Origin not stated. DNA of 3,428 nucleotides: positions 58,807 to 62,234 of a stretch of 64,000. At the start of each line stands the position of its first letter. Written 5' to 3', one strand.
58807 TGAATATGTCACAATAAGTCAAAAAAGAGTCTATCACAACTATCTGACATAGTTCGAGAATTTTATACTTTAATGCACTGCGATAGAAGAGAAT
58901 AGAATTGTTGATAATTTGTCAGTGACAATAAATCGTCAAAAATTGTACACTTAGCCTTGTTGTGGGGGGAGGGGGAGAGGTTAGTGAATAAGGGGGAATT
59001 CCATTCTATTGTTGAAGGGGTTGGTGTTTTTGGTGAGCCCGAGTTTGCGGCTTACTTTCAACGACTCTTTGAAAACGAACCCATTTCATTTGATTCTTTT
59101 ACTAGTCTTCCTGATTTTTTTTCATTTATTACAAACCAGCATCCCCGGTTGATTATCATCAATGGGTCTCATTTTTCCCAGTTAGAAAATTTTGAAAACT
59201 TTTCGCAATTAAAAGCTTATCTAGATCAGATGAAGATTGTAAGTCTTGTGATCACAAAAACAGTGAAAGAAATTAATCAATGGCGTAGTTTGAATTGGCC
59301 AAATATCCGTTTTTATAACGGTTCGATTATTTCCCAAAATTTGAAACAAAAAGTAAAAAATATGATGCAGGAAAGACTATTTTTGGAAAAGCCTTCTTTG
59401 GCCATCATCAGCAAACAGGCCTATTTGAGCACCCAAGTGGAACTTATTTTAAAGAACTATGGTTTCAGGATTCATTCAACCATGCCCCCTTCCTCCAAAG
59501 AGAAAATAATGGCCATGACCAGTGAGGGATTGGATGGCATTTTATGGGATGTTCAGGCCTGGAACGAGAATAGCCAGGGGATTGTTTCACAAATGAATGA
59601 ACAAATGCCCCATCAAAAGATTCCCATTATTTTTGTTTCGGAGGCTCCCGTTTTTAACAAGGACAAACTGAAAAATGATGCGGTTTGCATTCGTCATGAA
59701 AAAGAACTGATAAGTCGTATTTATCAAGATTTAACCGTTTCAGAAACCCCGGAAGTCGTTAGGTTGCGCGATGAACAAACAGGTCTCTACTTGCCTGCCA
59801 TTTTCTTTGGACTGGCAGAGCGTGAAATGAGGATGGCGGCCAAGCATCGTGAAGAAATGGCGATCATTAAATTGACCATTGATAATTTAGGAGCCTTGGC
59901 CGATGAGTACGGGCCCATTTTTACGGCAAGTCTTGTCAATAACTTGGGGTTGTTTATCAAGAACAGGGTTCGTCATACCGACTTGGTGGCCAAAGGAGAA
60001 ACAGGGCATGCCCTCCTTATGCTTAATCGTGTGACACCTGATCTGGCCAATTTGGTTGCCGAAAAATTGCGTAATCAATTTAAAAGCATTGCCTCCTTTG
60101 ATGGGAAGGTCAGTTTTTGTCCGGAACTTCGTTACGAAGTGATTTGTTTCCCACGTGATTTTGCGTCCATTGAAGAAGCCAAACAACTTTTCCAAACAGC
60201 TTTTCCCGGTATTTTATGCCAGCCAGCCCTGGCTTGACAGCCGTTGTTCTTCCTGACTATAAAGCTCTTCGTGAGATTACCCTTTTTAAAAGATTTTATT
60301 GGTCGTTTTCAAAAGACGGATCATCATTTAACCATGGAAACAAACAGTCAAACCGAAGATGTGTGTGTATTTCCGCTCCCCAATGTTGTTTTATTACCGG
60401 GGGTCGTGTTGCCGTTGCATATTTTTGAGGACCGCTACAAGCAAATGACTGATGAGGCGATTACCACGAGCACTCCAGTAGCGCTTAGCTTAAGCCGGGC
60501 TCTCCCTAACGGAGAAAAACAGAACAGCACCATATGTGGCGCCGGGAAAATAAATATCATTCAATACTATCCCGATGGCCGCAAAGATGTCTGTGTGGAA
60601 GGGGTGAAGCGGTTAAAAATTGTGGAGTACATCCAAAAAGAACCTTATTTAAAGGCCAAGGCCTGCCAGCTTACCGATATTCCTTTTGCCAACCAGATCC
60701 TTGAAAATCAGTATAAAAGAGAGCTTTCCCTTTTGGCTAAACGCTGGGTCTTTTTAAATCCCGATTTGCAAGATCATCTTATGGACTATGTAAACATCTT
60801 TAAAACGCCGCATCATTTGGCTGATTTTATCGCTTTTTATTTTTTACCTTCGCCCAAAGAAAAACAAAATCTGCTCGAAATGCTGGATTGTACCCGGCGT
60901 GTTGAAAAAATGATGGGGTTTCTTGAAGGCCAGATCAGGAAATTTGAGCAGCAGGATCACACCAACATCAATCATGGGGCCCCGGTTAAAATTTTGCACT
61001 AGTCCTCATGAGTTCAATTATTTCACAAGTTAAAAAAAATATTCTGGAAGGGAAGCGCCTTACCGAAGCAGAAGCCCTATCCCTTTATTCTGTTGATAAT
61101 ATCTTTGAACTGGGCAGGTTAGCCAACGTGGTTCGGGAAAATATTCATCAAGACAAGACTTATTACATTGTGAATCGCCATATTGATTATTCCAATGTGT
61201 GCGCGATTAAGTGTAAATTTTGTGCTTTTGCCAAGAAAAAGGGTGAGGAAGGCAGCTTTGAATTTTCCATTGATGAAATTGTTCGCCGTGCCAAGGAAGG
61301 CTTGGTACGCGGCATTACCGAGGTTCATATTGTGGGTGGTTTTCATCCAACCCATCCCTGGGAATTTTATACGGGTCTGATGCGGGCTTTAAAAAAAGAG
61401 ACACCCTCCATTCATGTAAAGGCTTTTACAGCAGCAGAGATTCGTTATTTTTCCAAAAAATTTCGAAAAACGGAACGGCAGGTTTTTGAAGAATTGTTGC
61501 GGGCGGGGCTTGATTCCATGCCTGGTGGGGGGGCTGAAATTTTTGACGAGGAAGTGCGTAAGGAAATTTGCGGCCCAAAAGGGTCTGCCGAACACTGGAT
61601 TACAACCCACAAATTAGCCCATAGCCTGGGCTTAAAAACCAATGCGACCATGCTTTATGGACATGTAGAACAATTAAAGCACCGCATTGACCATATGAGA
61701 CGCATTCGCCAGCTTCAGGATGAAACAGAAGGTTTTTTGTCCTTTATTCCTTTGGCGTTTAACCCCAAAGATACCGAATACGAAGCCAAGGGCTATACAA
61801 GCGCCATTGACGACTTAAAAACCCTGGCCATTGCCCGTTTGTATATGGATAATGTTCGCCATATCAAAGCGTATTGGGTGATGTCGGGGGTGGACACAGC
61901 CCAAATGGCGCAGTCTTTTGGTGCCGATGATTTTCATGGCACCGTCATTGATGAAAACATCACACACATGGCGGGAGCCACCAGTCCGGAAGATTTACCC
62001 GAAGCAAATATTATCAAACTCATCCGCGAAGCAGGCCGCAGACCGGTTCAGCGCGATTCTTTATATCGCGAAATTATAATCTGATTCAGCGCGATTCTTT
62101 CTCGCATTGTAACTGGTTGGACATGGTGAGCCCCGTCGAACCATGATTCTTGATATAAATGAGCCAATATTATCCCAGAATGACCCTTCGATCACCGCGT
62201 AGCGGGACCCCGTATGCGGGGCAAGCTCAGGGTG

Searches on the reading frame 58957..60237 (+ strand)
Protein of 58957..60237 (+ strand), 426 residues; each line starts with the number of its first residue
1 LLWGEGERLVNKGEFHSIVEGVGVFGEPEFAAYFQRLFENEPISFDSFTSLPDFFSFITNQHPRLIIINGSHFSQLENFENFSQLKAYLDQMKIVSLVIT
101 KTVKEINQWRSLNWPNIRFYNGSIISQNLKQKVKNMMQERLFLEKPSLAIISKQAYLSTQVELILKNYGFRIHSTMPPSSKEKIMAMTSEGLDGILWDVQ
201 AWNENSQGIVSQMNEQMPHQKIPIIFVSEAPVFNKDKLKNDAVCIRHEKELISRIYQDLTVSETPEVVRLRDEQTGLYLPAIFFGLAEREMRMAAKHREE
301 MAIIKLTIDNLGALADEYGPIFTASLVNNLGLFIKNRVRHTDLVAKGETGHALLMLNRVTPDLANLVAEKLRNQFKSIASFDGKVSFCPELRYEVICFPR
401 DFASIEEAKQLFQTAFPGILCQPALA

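Call 17: search_protein_families(library=pfam, proteins=[window:58957-60237:+])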
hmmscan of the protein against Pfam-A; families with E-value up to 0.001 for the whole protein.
window:58957-60237:+ (426 aa): 1 family
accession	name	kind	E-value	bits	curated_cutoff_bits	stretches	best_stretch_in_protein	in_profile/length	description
PF00990.26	GGDEF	-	2.3e-05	24.6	23.8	1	271-378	3-110/161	Diguanylate cyclase, GGDEF domain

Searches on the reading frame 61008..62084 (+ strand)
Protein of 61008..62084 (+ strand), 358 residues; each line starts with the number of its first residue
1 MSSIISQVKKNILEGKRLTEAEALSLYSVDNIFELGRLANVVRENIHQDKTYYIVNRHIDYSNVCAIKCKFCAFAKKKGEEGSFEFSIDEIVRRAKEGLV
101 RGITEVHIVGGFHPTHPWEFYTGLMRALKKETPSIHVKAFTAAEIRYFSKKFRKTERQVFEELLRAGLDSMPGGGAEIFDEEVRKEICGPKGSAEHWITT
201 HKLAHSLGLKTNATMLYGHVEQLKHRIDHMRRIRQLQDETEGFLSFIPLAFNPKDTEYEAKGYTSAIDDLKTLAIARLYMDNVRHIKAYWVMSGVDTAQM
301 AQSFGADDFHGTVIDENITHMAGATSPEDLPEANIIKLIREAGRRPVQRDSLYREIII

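Call 103: find_encoding_contigs(protein=window:61008-62084:+, flank=10000, max_places=3)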
Protein window:61008-62084:+ (358 aa): 7 contigs read that carry it; 3 places shown.
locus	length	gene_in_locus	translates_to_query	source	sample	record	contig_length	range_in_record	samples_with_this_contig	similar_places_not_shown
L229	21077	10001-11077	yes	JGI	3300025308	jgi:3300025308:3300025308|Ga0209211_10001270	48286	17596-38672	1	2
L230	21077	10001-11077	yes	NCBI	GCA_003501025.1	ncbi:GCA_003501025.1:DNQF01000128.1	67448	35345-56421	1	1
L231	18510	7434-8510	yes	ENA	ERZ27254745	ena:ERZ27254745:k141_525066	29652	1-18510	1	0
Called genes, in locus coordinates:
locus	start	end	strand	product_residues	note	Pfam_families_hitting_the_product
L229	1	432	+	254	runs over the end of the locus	-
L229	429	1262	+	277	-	PF05448:AXE1 (faint), PF08538:DUF1749 (faint), PF01674:Lipase_2 (weak), PF12146:Hydrolase_4, PF00561:Abhydrolase_1, PF10230:LIDHydrolase (weak), PF12697:Abhydrolase_6, PF02450:LCAT (weak), +4 more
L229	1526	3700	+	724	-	-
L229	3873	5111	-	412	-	PF08886:GshA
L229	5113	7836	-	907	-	PF03710:GlnE, PF08335:GlnD_UR_UTase, PF03710:GlnE, PF08335:GlnD_UR_UTase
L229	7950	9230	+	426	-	PF00990:GGDEF (faint)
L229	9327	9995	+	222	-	PF02190:LON_substr_bdg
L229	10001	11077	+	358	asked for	PF04055:Radical_SAM, PF19288:CofH_C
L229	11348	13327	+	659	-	PF13249:SQHop_cyclase_N, PF13243:SQHop_cyclase_C, PF00432:Prenyltrans (weak)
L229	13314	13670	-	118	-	-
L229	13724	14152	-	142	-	PF10604:Polyketide_cyc2, PF03364:Polyketide_cyc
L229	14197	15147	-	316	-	PF03320:FBPase_glpX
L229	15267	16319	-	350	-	PF00291:PALP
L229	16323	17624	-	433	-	PF03447:NAD_binding_3, PF00742:Homoserine_dh, PF01842:ACT, PF22629:ACT_AHAS_ss (weak)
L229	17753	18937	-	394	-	PF00155:Aminotran_1_2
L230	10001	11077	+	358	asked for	PF04055:Radical_SAM, PF19288:CofH_C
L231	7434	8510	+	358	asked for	PF04055:Radical_SAM, PF19288:CofH_C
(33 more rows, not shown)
